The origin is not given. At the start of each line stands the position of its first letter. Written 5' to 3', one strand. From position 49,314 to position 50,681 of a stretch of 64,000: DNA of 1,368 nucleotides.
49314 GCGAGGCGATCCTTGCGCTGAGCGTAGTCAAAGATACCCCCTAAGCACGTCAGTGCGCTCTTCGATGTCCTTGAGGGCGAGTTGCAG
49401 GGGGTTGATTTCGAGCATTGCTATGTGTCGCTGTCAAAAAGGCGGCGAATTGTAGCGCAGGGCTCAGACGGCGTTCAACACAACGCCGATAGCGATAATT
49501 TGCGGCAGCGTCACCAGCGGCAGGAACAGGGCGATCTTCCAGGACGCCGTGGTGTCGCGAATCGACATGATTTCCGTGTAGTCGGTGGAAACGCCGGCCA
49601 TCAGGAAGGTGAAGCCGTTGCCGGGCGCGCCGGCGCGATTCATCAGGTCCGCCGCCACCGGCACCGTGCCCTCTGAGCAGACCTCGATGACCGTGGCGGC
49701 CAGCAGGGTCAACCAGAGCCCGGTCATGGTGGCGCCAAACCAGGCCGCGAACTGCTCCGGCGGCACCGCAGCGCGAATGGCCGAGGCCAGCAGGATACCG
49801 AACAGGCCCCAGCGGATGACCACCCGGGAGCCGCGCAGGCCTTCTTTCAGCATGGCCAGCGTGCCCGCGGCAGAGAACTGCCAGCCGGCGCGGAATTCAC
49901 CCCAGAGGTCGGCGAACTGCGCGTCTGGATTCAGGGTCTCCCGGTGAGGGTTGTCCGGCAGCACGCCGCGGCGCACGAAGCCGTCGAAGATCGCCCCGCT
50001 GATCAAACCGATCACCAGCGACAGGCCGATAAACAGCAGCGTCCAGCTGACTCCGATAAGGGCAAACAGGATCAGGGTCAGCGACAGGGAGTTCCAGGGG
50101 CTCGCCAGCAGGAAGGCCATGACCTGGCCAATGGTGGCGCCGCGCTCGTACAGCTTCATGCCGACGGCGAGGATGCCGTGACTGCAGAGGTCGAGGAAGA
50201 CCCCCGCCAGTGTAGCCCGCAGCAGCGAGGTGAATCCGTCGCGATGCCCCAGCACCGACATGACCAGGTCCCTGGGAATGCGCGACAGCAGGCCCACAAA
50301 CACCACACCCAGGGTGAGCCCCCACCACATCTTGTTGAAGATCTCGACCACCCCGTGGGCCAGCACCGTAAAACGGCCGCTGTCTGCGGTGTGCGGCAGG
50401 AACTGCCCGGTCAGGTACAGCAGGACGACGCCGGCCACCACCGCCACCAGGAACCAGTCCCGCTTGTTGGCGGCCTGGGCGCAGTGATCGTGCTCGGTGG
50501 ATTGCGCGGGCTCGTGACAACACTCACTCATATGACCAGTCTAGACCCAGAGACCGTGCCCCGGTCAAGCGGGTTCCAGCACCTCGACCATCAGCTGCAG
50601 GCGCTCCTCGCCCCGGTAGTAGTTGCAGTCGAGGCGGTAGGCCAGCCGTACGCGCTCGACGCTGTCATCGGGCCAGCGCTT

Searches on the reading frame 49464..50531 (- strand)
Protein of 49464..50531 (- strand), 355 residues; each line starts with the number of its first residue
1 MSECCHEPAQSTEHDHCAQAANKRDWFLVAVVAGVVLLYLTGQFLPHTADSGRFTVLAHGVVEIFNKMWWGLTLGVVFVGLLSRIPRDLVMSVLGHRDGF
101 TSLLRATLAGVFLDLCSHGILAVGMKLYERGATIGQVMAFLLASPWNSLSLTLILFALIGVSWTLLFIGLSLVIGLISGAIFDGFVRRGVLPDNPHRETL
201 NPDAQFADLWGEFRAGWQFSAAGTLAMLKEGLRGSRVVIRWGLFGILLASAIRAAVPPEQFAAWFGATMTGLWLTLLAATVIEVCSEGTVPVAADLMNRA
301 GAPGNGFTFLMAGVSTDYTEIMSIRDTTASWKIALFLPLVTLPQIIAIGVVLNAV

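Call 82: search_protein_families(library=pfam, proteins=[window:49464-50531:-], max_evalue=0.00001)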
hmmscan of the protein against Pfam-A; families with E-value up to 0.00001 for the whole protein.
window:49464-50531:- (355 aa): 1 family
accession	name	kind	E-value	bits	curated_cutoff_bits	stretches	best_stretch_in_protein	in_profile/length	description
PF03773.19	ArsP_1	-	1.8e-25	90.2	32.3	1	65-353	13-293/294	Predicted permease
